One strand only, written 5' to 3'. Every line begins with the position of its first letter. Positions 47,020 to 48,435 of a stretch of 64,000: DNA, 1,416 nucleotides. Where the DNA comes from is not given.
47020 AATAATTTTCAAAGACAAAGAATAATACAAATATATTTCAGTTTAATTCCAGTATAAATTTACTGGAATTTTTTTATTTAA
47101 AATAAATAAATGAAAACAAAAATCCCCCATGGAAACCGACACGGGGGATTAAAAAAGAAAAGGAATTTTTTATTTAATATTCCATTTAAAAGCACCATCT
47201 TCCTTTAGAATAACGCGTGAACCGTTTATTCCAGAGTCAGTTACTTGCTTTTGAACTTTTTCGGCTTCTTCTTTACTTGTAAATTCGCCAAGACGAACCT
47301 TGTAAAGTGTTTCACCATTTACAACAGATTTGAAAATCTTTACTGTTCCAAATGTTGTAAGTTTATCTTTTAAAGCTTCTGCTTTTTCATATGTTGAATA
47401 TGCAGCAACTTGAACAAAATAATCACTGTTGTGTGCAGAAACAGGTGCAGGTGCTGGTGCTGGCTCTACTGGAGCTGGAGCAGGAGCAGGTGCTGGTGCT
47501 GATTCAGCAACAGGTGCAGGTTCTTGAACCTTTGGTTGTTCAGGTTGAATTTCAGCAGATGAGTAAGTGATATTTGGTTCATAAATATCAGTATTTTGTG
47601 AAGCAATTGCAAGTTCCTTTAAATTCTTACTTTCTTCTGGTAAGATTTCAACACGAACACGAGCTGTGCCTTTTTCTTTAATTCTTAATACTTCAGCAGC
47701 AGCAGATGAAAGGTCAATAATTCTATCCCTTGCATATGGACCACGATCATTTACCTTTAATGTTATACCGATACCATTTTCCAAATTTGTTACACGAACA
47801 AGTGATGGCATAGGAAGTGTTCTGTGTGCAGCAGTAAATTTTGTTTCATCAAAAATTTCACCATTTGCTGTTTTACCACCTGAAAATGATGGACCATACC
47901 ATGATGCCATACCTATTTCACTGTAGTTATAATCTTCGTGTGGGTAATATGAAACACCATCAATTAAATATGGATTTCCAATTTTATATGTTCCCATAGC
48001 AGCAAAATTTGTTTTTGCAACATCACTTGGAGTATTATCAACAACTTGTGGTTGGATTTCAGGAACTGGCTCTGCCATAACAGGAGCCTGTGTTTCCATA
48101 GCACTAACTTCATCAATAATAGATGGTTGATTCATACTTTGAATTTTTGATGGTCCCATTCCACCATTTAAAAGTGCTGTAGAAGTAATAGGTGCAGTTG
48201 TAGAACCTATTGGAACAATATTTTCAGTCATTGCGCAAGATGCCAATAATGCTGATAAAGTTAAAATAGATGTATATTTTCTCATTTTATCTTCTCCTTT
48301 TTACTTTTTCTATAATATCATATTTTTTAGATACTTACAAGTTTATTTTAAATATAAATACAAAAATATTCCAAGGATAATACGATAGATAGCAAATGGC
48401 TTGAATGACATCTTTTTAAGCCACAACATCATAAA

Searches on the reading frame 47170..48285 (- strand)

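Call 93: search_protein_families(library=ncbifam, proteins=[window:47170-48285:-], max_evalue=1e-10)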
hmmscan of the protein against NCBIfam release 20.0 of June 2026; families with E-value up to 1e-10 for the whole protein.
window:47170-48285:- (371 aa): 3 families
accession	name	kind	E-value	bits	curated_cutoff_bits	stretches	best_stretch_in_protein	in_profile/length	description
NF047735.1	MPL36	exception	3.6e-47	161.5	430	1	120-355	89-300/305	RlpA family plasminogen-binding lipoprotein MPL36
NF007953.1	PRK10672.1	equivalog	1.4e-46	159.7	201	2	106-213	60-166/362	endolytic peptidoglycan transglycosylase RlpA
TIGR00413.1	rlpA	subfamily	1.1e-42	146.3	82.15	1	125-224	1-96/208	septal ring lytic transglycosylase RlpA family protein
